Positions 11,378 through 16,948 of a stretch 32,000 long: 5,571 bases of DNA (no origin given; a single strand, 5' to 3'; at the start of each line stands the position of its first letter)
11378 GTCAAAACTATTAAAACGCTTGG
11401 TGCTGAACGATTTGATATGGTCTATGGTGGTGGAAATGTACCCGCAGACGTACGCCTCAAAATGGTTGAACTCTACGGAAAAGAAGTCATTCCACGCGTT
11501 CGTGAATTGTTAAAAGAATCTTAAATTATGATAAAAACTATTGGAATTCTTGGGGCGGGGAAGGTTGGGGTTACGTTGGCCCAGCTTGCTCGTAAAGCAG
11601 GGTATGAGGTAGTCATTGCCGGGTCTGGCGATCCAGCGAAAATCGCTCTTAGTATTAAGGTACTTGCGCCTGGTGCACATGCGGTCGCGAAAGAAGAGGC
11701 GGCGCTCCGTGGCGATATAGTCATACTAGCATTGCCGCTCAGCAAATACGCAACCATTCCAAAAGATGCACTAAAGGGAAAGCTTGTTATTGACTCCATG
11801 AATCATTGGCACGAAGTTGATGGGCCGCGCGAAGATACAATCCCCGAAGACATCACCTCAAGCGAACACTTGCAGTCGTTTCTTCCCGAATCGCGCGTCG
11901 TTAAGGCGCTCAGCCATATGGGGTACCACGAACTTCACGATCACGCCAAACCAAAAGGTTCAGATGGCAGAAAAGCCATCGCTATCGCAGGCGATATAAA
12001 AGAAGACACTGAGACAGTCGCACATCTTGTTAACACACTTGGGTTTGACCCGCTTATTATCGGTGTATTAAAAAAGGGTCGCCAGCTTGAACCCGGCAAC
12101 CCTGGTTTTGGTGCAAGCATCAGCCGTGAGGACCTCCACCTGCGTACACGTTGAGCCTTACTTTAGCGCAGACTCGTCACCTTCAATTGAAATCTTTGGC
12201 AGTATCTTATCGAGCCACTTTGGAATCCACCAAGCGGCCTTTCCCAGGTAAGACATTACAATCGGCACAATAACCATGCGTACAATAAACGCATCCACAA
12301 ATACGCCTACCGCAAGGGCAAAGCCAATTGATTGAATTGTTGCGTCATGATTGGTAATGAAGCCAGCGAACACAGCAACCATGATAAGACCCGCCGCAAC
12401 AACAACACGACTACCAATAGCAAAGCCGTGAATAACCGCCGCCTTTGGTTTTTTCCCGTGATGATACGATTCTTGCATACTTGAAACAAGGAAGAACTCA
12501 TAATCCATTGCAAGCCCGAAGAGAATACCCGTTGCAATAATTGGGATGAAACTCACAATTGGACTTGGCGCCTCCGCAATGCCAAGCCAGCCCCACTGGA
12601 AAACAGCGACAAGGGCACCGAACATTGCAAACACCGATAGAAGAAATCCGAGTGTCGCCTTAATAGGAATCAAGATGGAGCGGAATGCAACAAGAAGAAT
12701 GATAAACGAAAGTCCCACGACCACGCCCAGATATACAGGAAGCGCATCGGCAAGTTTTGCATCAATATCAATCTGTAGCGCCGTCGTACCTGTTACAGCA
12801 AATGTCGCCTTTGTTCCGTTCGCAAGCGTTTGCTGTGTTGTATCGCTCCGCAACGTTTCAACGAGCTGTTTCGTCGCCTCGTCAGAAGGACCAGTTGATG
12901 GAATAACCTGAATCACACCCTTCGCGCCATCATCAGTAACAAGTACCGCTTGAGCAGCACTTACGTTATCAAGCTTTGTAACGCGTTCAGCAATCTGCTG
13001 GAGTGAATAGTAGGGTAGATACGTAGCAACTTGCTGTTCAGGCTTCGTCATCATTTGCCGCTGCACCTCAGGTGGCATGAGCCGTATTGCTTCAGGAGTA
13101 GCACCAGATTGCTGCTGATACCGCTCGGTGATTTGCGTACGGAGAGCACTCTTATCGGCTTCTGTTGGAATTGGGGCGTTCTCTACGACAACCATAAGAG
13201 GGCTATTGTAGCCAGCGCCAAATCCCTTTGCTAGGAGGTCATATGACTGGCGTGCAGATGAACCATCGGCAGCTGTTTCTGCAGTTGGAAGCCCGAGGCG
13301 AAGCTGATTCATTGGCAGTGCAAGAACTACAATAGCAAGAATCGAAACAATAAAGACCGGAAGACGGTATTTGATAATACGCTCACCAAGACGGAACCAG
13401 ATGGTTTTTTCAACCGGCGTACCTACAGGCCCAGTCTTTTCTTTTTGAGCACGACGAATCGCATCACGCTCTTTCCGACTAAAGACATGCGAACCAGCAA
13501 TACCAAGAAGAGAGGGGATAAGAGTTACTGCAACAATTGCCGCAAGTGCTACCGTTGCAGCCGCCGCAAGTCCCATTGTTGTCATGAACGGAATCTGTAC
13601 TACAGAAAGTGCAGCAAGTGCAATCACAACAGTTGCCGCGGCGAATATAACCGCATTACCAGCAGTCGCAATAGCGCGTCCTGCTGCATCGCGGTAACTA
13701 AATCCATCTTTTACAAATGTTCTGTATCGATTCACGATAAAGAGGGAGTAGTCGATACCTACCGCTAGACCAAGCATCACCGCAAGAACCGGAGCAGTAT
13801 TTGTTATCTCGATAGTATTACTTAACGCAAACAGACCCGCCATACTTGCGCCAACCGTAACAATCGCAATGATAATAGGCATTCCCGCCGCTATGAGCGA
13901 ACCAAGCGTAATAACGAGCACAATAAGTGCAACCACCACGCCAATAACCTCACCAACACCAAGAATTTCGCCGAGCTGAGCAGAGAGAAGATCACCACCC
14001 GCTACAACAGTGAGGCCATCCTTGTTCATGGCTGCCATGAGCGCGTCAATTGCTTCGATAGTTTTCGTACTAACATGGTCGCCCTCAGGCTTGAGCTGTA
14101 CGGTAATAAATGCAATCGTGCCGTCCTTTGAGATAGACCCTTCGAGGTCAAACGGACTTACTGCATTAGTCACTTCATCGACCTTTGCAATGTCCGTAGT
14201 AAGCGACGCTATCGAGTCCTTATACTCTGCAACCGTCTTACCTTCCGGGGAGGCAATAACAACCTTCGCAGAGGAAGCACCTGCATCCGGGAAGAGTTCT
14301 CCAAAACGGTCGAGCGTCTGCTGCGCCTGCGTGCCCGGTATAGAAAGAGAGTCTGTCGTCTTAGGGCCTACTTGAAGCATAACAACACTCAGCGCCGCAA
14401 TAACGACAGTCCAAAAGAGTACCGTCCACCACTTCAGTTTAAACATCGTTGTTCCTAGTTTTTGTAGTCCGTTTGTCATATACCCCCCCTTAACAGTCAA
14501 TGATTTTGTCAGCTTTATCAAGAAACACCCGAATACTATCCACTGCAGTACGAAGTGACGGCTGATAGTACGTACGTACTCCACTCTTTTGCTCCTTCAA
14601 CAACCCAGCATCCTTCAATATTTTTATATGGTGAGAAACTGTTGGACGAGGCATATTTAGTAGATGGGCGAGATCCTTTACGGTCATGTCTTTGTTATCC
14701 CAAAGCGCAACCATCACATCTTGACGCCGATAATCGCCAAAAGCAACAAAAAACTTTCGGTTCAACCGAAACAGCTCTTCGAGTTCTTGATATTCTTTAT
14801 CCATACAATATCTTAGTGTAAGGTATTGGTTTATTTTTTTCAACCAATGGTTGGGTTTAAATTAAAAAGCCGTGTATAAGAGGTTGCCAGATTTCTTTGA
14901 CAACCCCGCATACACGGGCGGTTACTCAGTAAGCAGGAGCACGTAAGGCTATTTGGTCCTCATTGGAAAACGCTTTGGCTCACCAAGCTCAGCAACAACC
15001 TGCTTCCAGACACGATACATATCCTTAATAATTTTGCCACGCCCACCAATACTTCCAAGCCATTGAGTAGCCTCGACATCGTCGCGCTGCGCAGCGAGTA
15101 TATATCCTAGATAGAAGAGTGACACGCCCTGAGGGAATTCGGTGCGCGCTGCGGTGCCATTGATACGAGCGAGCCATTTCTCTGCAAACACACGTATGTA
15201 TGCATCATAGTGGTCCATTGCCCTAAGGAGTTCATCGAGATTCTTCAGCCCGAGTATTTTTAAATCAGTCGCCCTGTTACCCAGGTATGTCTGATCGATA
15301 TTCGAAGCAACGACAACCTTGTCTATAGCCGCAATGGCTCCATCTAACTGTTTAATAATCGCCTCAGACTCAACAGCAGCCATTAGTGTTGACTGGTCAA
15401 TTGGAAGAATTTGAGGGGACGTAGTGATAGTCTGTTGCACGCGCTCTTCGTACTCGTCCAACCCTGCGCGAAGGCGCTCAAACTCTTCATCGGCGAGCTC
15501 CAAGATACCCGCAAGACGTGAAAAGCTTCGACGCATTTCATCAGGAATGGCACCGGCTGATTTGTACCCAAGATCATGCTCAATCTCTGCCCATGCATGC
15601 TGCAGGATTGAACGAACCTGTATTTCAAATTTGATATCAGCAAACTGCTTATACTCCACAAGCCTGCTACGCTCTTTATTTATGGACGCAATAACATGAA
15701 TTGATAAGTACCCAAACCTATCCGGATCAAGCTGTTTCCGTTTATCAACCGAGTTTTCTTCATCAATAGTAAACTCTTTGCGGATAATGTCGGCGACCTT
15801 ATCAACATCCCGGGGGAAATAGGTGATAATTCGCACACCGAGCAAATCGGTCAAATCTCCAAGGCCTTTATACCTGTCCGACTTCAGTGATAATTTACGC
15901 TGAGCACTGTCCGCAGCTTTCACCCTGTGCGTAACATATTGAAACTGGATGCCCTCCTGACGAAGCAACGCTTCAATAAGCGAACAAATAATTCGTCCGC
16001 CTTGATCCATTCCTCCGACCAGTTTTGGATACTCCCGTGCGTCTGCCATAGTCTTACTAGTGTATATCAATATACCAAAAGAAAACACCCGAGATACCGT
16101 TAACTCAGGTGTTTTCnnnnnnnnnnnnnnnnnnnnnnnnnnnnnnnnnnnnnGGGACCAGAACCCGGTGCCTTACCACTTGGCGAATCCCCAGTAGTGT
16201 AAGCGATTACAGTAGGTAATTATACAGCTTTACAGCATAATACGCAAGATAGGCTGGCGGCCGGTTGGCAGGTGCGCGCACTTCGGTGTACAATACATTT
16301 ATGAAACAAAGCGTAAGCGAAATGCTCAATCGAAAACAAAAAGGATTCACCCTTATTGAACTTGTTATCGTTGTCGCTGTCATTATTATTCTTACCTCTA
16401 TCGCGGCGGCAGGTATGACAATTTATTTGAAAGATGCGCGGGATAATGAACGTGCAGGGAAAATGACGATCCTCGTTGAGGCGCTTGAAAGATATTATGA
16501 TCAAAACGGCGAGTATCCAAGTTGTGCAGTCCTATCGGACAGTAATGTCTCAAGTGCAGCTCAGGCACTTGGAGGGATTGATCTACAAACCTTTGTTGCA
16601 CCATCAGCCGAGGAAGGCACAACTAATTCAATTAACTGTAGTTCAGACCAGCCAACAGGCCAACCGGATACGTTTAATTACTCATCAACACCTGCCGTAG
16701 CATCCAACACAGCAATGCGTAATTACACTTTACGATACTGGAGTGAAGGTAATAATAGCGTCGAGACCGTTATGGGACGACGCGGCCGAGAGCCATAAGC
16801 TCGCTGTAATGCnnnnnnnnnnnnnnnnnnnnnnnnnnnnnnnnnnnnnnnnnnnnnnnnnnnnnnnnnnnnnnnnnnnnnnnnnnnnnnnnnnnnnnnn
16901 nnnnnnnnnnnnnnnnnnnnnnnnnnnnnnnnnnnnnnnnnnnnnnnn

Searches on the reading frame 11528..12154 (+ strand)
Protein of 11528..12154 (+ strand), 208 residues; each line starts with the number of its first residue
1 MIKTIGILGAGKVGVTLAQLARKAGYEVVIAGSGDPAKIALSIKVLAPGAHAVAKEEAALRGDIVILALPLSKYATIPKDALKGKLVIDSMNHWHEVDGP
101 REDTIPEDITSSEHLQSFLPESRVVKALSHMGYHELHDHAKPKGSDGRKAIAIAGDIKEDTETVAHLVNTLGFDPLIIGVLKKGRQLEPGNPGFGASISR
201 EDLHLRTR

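Call 22: search_protein_families(library=pfam, proteins=[window:11528-12154:+], max_evalue=0.001)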
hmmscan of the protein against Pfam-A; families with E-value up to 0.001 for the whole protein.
window:11528-12154:+ (208 aa): 3 families
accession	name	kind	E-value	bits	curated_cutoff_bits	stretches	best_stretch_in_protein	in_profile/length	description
PF03807.23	F420_oxidored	-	6.3e-17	62.4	21.6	1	4-93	1-94/94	NADP oxidoreductase coenzyme F420-dependent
PF02826.25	2-Hacid_dh_C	-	1.2e-05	25.3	25.1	1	3-73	37-103/178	D-isomer specific 2-hydroxyacid dehydrogenase, NAD binding domain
PF10727.15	Rossmann-like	-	0.00014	22.1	23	1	4-79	16-90/131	Rossmann-like domain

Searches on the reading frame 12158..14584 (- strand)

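Call 22: search_protein_families(library=pfam, proteins=[window:12158-14584:-], max_evalue=0.001)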
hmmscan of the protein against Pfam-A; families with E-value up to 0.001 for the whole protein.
window:12158-14584:- (808 aa): 1 family
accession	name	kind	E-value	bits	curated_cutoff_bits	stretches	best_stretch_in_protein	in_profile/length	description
PF03176.21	MMPL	-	1.5e-85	287.5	20.5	2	80-402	2-325/333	MMPL family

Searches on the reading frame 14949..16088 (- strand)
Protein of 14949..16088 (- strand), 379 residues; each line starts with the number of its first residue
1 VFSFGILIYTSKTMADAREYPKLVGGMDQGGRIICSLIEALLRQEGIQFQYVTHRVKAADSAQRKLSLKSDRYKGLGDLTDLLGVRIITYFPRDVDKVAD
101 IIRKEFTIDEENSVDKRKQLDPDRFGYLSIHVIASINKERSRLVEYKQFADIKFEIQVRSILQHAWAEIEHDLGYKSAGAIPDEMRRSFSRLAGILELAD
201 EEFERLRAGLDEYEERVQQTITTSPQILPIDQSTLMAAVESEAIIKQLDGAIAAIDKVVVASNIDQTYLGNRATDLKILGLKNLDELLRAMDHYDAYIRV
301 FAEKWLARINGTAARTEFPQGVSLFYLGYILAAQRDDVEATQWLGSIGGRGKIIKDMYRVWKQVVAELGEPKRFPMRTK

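Call 22: search_protein_families(library=pfam, proteins=[window:14949-16088:-], max_evalue=0.001)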
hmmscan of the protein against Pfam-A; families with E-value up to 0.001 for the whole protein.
window:14949-16088:- (379 aa): 1 family
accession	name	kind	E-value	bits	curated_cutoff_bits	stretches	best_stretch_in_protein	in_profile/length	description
PF04607.23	RelA_SpoT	-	3.8e-19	69.5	27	1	54-178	1-111/113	Region found in RelA / SpoT proteins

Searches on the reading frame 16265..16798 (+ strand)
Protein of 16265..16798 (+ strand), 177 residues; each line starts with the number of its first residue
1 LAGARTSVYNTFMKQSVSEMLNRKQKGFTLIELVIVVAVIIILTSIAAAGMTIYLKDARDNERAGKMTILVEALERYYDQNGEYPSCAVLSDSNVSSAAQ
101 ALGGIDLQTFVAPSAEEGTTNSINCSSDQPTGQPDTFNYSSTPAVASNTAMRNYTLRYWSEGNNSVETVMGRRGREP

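Call 22: search_protein_families(library=pfam, proteins=[window:16265-16798:+], max_evalue=0.001)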
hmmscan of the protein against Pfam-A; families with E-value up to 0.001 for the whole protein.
window:16265-16798:+ (177 aa): 1 family
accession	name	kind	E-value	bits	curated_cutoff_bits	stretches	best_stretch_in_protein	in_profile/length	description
PF07963.17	N_methyl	-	2.1e-08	33.8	21.2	1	22-47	1-26/27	Prokaryotic N-terminal methylation motif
